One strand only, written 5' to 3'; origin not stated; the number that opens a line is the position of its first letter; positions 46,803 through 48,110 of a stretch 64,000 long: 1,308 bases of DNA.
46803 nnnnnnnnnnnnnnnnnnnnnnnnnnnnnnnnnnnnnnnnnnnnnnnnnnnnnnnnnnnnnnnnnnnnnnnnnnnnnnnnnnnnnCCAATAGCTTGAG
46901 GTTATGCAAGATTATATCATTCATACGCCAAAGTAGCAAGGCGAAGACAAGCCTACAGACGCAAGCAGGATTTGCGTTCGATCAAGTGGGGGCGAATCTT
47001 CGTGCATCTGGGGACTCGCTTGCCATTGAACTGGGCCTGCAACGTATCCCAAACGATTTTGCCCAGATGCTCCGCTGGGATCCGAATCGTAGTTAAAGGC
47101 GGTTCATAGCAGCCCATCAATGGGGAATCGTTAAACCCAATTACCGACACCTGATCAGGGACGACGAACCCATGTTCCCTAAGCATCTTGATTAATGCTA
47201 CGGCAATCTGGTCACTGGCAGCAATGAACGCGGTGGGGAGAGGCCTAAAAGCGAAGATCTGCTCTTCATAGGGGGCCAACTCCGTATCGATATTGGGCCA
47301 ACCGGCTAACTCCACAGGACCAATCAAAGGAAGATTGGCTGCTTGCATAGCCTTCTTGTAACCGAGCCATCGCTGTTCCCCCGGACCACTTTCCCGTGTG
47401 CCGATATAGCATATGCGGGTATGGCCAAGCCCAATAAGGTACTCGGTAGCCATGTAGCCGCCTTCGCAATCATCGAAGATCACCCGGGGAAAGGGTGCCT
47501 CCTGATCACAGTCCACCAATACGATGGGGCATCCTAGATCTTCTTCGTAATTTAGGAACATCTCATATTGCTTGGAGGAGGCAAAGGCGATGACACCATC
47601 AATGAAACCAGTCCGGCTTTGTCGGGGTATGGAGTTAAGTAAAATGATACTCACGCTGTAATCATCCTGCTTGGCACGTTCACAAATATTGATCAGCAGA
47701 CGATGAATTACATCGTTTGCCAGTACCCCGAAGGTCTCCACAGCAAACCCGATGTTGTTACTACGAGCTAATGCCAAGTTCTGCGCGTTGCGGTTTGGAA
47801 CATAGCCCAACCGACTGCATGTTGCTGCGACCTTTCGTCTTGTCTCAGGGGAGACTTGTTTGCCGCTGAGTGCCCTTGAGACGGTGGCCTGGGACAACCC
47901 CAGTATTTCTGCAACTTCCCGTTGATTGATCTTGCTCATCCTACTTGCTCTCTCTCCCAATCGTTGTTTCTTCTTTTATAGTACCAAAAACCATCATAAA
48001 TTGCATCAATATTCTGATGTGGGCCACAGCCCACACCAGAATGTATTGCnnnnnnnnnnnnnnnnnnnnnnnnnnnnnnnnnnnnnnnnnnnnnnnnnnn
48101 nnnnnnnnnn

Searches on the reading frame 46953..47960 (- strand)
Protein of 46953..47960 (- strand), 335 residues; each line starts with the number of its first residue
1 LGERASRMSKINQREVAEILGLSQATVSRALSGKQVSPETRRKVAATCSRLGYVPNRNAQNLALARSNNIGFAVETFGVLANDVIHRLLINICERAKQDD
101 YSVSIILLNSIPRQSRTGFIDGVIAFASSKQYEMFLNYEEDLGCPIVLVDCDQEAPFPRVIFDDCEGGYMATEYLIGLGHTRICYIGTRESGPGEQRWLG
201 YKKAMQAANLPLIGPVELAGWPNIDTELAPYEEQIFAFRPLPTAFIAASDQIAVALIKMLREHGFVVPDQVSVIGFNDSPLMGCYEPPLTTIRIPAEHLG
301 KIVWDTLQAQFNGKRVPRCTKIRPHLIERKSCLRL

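Call 3: search_protein_families(library=pfam, proteins=[window:46953-47960:-], max_evalue=0.01)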
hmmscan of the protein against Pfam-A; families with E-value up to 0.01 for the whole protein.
window:46953-47960:- (335 aa): 9 families
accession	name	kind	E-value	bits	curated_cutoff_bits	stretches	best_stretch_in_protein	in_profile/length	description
PF13377.12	Peripla_BP_3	-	1.3e-33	116.9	26.5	1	173-332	2-167/167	Periplasmic binding protein-like domain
PF00532.27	Peripla_BP_1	-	5.6e-14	52.7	22.2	1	116-326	54-277/281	Periplasmic binding proteins and sugar binding domain of LacI family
PF00356.27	LacI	-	6.3e-09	35.9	27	1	14-56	3-46/46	Bacterial regulatory proteins, lacI family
PF01381.28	HTH_3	-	5.9e-05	23.5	23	1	10-45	9-45/55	Helix-turn-helix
PF20432.4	Xre-like-HTH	-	0.00092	19.9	25.8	1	6-38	19-52/63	Antitoxin Xre-like helix-turn-helix domain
PF13412.12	HTH_24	-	0.0014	18.6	21.9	1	10-31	17-38/48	Winged helix-turn-helix DNA-binding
PF13560.12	HTH_31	-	0.0025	18.5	27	1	12-52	16-55/64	Helix-turn-helix domain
PF13545.12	HTH_Crp_2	-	0.0078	16.6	27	0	10-32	22-44/70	Crp-like helix-turn-helix domain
PF09339.16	HTH_IclR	-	0.0092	16.2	22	0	11-32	19-40/52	IclR helix-turn-helix domain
